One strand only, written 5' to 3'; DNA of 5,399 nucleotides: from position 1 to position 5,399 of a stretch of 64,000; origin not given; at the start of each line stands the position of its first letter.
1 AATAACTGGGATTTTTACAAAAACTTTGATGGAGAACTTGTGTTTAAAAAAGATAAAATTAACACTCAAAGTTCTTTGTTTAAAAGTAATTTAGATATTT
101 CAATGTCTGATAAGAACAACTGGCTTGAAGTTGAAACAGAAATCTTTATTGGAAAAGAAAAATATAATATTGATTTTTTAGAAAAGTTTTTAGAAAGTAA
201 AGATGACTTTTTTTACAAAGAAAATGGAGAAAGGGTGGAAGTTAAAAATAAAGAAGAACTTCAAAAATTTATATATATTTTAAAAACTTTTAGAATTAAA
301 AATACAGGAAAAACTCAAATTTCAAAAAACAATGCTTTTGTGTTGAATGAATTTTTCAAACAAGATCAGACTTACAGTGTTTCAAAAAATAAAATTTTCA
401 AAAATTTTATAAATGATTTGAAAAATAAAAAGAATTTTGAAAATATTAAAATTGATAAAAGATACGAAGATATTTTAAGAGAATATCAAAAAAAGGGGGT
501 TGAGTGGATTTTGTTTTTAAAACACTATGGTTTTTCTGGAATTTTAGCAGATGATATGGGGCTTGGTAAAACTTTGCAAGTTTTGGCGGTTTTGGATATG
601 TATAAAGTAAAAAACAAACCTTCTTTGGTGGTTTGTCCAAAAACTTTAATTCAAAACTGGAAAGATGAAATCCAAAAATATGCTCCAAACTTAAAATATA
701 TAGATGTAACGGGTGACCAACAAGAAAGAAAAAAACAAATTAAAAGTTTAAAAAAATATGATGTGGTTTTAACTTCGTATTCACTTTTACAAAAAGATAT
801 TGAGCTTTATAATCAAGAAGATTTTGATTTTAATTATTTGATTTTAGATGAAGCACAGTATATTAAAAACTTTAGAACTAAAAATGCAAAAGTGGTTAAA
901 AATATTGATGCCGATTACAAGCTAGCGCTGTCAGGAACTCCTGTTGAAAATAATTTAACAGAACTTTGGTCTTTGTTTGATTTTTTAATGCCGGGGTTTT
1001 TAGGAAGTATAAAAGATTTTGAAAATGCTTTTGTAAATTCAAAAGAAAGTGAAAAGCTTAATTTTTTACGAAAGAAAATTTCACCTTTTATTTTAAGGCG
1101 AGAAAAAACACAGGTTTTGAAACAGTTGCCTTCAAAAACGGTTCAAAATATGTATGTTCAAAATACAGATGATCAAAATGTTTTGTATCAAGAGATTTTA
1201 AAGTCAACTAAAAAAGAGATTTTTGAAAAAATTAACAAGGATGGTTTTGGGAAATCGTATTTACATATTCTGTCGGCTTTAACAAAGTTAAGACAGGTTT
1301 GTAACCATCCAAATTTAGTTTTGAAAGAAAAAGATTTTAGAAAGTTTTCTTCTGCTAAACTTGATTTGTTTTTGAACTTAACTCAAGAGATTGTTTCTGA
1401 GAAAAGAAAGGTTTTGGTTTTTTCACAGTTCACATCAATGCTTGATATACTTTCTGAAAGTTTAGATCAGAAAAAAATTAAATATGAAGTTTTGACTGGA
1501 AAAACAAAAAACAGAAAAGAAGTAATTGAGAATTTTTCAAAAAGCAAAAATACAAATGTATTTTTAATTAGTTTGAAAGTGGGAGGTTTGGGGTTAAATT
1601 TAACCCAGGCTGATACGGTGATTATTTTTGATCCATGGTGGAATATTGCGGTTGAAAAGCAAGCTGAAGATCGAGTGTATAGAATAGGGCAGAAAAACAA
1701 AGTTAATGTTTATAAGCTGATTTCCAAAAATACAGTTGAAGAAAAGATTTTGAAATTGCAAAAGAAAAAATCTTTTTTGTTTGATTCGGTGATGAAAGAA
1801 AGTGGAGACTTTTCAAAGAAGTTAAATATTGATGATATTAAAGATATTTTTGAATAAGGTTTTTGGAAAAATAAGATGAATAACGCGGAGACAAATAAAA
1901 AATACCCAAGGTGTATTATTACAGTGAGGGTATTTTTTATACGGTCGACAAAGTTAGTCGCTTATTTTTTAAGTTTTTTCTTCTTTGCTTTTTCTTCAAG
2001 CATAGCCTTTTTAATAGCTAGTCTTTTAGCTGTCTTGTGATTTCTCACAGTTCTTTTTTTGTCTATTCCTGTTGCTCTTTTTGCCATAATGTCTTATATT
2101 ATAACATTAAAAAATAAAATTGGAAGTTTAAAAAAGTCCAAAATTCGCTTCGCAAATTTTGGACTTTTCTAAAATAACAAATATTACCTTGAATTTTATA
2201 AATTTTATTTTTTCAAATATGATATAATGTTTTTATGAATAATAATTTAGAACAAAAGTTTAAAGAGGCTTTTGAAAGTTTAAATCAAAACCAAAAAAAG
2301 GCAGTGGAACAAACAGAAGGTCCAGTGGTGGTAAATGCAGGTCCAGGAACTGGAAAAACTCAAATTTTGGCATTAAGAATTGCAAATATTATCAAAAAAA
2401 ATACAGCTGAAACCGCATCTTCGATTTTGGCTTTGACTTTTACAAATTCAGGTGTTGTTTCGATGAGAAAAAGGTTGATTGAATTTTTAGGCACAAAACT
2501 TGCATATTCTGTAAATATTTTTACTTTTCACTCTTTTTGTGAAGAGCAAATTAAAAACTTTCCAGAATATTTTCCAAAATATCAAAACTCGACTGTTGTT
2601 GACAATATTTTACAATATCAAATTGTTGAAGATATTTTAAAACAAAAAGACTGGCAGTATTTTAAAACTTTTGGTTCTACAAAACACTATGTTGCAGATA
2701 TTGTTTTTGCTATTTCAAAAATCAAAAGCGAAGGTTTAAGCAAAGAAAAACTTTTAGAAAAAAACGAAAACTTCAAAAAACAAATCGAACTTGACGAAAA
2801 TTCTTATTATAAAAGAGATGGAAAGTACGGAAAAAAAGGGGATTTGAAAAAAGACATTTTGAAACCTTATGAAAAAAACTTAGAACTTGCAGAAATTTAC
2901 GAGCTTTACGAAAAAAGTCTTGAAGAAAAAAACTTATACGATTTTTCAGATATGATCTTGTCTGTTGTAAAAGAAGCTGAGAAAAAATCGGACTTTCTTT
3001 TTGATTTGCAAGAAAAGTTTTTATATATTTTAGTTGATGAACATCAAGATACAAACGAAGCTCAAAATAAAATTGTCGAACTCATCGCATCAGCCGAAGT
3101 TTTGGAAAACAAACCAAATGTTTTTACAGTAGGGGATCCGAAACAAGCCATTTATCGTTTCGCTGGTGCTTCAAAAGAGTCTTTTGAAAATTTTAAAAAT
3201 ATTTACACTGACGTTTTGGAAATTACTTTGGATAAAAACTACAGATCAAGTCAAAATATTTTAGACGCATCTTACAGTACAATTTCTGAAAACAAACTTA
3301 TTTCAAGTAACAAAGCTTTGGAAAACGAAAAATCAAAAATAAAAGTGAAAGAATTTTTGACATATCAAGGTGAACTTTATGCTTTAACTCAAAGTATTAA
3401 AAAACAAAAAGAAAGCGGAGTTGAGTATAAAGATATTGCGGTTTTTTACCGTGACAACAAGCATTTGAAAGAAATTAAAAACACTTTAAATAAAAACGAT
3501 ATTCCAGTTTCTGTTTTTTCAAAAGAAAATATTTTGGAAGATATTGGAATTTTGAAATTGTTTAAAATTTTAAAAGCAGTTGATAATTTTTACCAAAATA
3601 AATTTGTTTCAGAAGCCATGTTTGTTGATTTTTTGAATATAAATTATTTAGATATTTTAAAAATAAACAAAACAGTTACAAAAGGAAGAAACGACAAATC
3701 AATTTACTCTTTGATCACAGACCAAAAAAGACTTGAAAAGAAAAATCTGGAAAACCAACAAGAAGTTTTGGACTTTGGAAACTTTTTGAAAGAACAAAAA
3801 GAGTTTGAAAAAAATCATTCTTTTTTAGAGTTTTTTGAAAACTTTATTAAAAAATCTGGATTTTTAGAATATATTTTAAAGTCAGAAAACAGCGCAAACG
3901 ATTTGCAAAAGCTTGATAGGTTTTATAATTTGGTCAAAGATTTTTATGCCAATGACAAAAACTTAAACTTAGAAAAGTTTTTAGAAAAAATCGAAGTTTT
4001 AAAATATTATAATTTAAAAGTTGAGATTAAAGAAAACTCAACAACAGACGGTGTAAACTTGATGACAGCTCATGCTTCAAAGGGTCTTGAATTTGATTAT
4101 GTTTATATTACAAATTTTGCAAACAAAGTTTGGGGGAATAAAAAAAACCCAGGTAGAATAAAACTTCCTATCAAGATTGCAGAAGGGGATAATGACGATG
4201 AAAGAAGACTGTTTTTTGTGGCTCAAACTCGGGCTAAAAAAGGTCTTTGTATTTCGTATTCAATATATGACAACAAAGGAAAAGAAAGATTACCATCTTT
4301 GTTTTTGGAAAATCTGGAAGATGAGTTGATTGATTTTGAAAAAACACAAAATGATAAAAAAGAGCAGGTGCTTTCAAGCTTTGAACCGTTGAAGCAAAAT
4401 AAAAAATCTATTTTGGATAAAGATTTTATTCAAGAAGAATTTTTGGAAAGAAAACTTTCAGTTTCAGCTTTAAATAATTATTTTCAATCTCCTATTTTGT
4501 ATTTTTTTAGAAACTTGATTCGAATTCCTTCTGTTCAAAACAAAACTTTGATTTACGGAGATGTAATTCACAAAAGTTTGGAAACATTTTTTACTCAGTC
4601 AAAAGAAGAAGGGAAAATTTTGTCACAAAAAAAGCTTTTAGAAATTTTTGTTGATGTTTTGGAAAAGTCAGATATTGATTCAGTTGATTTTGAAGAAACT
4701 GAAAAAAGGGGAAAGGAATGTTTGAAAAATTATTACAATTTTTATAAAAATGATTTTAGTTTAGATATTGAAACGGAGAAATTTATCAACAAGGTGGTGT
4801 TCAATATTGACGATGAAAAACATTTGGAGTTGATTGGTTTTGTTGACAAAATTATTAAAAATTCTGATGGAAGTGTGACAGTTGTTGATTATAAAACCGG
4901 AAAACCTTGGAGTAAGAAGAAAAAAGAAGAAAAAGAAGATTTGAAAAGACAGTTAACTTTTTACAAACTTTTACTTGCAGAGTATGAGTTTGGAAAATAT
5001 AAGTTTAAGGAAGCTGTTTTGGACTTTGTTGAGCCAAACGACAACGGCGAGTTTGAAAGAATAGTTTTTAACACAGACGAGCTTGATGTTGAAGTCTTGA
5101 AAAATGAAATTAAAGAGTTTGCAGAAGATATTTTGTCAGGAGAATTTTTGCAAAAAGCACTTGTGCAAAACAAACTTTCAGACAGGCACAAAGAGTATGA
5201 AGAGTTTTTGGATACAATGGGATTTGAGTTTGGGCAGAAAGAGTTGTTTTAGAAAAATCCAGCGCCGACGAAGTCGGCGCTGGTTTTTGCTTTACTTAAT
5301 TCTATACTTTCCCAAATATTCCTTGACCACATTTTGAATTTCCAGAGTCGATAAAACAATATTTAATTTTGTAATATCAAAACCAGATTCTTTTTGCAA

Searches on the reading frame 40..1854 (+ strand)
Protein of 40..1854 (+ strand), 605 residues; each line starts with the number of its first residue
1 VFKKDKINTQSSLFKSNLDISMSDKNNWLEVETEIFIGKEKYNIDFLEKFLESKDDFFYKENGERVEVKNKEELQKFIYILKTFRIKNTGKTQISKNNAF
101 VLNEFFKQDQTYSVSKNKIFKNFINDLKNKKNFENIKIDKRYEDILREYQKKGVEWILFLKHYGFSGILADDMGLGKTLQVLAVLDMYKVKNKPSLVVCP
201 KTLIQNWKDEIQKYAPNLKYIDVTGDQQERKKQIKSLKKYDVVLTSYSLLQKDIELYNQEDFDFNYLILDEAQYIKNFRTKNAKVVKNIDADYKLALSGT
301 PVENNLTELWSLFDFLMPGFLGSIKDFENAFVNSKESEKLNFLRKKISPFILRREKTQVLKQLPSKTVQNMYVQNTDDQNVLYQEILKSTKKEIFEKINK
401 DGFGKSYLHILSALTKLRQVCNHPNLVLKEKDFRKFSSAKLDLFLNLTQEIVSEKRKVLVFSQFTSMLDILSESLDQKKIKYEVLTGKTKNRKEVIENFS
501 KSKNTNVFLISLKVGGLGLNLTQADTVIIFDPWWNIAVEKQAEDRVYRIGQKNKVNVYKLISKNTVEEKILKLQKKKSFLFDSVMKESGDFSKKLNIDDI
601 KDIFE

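Call 78: search_protein_families(library=pfam, proteins=[window:40-1854:+], max_evalue=0.00001)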
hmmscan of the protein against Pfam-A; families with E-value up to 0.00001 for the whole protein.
window:40-1854:+ (605 aa): 4 families
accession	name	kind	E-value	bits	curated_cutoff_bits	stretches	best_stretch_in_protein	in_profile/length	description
PF00176.29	SNF2-rel_dom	-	1.8e-73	247.6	24.9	1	149-426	1-290/290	SNF2-related domain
PF00271.37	Helicase_C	-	3e-25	89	23.5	1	448-550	7-110/110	Helicase conserved C-terminal domain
PF04851.21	ResIII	-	1.7e-13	51.3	22.5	1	146-302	4-163/164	Type III restriction enzyme, res subunit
PF00270.35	DEAD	-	6.6e-11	42.7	26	1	163-306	13-164/167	DEAD/DEAH box helicase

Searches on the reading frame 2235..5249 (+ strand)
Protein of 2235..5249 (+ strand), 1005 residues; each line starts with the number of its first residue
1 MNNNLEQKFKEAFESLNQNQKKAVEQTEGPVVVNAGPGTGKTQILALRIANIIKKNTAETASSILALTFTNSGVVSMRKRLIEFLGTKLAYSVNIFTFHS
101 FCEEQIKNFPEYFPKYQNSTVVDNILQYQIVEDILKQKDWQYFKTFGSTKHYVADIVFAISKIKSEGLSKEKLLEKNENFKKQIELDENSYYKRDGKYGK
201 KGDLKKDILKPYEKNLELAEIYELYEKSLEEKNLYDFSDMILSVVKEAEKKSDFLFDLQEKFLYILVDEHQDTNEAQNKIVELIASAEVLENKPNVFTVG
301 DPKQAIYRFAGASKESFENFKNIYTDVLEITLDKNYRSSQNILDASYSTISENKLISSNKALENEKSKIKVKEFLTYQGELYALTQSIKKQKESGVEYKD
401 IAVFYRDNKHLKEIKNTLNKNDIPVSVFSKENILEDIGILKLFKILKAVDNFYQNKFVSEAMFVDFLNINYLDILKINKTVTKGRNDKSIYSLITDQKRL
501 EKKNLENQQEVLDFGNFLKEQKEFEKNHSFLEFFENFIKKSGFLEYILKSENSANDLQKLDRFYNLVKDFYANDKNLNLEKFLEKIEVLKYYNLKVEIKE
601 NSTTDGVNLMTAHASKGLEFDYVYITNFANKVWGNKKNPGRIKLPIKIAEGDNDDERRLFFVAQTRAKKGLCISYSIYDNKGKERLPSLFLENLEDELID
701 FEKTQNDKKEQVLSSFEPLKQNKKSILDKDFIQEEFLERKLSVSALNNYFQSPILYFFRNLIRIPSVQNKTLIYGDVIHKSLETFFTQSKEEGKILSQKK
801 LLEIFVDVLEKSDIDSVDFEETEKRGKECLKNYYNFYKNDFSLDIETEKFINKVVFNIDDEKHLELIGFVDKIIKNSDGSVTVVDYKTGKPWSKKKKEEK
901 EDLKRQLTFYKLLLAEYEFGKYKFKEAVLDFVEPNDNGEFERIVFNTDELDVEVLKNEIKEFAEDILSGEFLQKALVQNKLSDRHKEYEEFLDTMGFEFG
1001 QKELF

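Call 78: search_protein_families(library=pfam, proteins=[window:2235-5249:+], max_evalue=0.00001)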
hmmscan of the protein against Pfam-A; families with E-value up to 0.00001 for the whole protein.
window:2235-5249:+ (1005 aa): 6 families
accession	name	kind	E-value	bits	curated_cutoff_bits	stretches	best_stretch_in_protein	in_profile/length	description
PF00580.27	UvrD-helicase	-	1.6e-56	192.4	23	1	16-323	1-269/271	UvrD/REP helicase N-terminal domain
PF13361.12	UvrD_C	-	8.5e-38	131.1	25.6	1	330-676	1-348/350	UvrD-like helicase C-terminal domain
PF12705.13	PDDEXK_1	-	2.5e-22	80.5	22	1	740-972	1-230/247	PD-(D/E)XK nuclease superfamily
PF13245.12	AAA_19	-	7.4e-16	59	25.1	1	20-309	1-133/134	AAA domain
PF13538.12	UvrD_C_2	-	8.8e-07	29.1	27.4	0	651-672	28-50/52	UvrD-like helicase C-terminal domain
PF13086.12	AAA_11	-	2.7e-06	27.8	27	1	16-304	2-249/257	AAA domain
